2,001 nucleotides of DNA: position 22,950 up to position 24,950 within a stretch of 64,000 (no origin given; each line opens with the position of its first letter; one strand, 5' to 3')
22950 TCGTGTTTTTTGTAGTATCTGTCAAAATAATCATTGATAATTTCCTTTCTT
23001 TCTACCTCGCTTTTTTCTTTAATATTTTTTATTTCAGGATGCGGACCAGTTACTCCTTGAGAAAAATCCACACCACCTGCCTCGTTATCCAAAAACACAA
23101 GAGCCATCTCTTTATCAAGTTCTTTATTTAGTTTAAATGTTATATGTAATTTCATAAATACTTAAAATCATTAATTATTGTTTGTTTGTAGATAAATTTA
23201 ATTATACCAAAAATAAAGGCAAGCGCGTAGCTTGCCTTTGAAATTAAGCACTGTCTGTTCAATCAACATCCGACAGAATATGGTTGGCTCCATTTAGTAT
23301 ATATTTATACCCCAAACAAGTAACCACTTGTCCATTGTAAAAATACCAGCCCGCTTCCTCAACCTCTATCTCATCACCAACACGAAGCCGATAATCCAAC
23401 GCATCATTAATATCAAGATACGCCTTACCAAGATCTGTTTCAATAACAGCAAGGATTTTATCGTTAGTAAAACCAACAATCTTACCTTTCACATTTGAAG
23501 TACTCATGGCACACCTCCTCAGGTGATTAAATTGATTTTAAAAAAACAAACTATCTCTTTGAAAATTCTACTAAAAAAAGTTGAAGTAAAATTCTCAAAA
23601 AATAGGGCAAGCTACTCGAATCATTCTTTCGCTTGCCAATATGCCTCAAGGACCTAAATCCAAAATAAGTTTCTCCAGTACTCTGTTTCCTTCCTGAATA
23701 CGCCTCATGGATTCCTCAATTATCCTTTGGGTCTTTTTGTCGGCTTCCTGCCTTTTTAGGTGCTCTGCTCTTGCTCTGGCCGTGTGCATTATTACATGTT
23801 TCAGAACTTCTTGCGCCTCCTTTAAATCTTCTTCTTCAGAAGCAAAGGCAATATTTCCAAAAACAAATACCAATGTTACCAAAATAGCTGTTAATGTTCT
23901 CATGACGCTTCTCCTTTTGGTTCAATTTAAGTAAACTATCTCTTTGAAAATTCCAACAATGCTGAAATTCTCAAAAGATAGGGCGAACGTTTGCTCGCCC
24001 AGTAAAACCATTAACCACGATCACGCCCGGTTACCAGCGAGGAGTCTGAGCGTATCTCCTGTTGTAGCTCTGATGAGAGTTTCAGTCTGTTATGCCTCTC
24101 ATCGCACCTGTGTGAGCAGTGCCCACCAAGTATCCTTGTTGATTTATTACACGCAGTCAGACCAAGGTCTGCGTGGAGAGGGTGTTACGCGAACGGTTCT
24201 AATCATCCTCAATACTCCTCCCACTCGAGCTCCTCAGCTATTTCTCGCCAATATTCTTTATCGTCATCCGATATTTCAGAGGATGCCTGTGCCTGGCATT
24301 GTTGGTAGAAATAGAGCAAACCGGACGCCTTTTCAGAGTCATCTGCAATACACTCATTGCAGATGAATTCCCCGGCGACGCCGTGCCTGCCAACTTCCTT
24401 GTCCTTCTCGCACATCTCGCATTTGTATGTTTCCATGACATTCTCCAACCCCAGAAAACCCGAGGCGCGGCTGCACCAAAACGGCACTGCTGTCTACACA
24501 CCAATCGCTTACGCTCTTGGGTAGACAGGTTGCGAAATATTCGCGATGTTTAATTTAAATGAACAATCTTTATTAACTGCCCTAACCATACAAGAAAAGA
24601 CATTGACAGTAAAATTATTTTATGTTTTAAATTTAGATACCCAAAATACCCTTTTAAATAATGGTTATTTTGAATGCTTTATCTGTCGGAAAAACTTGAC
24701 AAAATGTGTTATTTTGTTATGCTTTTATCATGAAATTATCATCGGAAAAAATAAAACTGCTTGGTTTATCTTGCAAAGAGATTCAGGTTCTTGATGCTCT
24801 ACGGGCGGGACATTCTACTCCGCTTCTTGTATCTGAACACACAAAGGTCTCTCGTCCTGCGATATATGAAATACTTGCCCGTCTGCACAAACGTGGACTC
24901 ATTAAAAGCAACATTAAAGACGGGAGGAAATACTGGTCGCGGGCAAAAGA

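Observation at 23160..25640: GC-rich (about 50%) 2.4-kb island in a 30%-GC genome, with repeated terminator-promoter cassettes, three small genes and a structured GC-rich RNA-like segment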

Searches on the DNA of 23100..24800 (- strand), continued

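Call 79: search_with_rna_model(model_id=R1, sources=[L024, L025, L023, L004, L016, L021], max_evalue=10, filters=off)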
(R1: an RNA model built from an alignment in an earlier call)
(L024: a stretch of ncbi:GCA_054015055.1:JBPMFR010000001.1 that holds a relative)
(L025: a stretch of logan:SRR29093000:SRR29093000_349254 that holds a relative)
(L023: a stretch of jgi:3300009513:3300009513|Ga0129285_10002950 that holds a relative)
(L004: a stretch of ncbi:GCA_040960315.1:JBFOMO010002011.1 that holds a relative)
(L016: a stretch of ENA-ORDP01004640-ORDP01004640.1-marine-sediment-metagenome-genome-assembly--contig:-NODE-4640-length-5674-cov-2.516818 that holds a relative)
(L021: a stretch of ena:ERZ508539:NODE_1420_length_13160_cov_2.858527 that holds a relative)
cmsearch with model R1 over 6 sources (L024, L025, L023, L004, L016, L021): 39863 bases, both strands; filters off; matches with E-value up to 10: 43.
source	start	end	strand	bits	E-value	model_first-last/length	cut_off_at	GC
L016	1859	1902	+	10.3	0.084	1-167/167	no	0.32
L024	1390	1450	-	9.4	0.16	1-167/167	no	0.56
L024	278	366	-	8.7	0.26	1-167/167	no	0.37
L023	4345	4428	+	7.9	0.45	1-167/167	no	0.33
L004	1767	1821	+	7.8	0.46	1-167/167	no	0.6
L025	1192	1276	+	7.8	0.47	46-134/167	no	0.32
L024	3048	3117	+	7.3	0.66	1-167/167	no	0.34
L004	12220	12281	+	6.6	1.1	1-167/167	no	0.37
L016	733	779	-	6.2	1.5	1-167/167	no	0.51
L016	754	820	+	6.1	1.5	1-167/167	no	0.33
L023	5505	5596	+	5.3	2.7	1-167/167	no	0.36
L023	5332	5461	-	5.2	2.7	1-167/167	no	0.35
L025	2099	2138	+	5.1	3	1-167/167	no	0.17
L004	5794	5859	+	5.1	3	1-167/167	no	0.39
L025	3770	3843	+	5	3.2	1-167/167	no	0.26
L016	1849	1887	-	4.9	3.3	1-167/167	no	0.38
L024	1612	1643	+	4.9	3.4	1-167/167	no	0.38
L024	2937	3024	+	4.9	3.5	1-167/167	no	0.43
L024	212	276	+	4.8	3.7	1-167/167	no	0.32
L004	8795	8853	+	4.7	3.9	1-167/167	no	0.56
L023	656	735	-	4.6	4.1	1-167/167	no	0.26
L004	62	139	-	4.4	4.6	1-167/167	no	0.45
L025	4256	4324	+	4.4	4.7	1-167/167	no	0.33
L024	1928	1985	+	4.4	4.8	1-167/167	no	0.34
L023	2320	2357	-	4.4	4.8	1-167/167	no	0.26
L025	4158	4222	-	4.3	5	1-167/167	no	0.28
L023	2769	2852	-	4.3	5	1-167/167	no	0.33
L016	2955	3000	+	4.3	5.2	1-167/167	no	0.5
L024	157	223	-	4.2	5.6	1-167/167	no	0.28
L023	2667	2737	+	4.1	6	1-167/167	no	0.28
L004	10897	10930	+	4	6.3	1-167/167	no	0.71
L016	3337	3395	+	3.9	6.6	1-167/167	no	0.27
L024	2959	3003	-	3.9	6.8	1-167/167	no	0.38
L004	2458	2547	-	3.9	6.9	1-167/167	no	0.52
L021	644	667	-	3.8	7.4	48-71/167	no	0.29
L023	4806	4828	+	3.7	7.5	108-130/167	no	0.3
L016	1372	1437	-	3.7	7.8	1-167/167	no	0.33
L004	4889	5049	-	3.7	7.8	1-167/167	no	0.56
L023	2805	2852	+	3.6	8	1-167/167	no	0.27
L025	2877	2951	-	3.5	8.9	1-167/167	no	0.29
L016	2143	2180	+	3.4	9.3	1-167/167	no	0.42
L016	2923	2979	-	3.4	9.4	1-167/167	no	0.53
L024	445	515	+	3.4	9.5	1-167/167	no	0.41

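Call 100: search_rna_families(source=window, start=23965, end=24200, threshold=evalue, max_evalue=10)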
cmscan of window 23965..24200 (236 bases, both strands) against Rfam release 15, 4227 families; matches with E-value up to 10: 1.
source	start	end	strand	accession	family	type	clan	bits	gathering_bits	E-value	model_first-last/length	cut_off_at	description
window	23973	24032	-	RF02651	SorY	Gene; sRNA;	-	10.7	111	9.1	1-83/83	no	Singlet oxygen resistance RNA Y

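Call 101: search_rna_families(source=L011, start=4940, end=5990, threshold=evalue, max_evalue=5)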
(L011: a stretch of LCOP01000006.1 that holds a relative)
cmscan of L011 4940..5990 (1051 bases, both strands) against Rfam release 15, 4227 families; matches with E-value up to 5: 0.
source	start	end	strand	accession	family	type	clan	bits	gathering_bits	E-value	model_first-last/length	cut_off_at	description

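Call 102: search_rna_families(source=window, start=24425, end=24600, threshold=evalue, max_evalue=10)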
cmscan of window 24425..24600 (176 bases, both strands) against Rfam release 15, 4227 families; matches with E-value up to 10: 1.
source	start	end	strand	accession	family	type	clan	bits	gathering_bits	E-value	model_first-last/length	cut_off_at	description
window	24504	24565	+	RF03290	mir-9428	Gene; miRNA;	-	15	81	1.2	1-68/68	no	mir-9428 microRNA precursor family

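Call 107: build_rna_model(alignment_id=A8)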
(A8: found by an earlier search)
Model R2 built from alignment A8 (6 sequences, 238 columns); structure: stored with the alignment.
model positions 167; base pairs 46; branch points 4; effective number of sequences 0.92; information 0.589 bits per position. Calibrated on 0.2 Mb of random sequence (short: E-values are rough).
structure used (alignment columns):
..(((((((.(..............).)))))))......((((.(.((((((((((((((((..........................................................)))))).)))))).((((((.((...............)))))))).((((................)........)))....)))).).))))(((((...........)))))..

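Call 108: search_with_rna_model(model_id=R2, sources=[L004, L009, L010, L012, L016, L021, L023, L024, L025, L007], max_evalue=5, filters=off)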
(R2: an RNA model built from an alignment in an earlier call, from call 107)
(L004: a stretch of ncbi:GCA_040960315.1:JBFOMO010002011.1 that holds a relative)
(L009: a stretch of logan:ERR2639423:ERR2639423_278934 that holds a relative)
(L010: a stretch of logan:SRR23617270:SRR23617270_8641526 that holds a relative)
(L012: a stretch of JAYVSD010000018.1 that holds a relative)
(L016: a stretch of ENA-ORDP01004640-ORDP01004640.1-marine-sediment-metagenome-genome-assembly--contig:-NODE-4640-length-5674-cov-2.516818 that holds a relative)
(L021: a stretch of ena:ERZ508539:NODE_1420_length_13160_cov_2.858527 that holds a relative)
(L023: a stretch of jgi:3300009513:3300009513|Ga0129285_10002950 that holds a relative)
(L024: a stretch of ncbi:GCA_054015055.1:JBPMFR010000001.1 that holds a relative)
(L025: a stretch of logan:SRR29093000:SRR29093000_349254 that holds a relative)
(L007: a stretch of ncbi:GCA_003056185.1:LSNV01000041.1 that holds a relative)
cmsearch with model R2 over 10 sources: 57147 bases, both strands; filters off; matches with E-value up to 5: 25.
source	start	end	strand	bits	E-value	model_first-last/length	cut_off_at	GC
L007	352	478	+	11.6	0.062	1-167/167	no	0.29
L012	2202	2295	+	10.9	0.099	1-167/167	no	0.5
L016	1859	1902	+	10.1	0.17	1-167/167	no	0.32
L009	556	614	+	9.5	0.26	1-167/167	no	0.32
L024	278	366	-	8.1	0.64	1-167/167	no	0.37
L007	1514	1572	-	7.9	0.73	1-167/167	no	0.25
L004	12176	12243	+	7.8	0.79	1-167/167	no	0.46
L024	1390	1450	-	6.7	1.7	1-167/167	no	0.56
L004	1767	1852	+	6.6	1.7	1-167/167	no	0.59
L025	1192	1274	+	6.6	1.8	46-132/167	no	0.31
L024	3048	3117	+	6.5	1.8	1-167/167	no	0.34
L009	548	581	-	6.4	2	1-167/167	no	0.5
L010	1455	1517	+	6.3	2.1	1-167/167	no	0.46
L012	1466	1528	+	6.3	2.1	1-167/167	no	0.46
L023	5516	5596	+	6.3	2.1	1-167/167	no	0.36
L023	4345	4428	+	6.3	2.1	1-167/167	no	0.33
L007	4055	4081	-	6.2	2.3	46-73/167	no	0.63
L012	2636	2696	+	5.7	3.2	1-167/167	no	0.3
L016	733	779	-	5.7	3.2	1-167/167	no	0.51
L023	5332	5461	-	5.7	3.2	1-167/167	no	0.35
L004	8795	8853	+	5.7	3.2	1-167/167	no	0.56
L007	6228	6315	+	5.7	3.3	1-167/167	no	0.19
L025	3770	3843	+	5.3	4.2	1-167/167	no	0.26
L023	668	735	-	5.3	4.2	1-167/167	no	0.28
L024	212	276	+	5.2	4.4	1-167/167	no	0.32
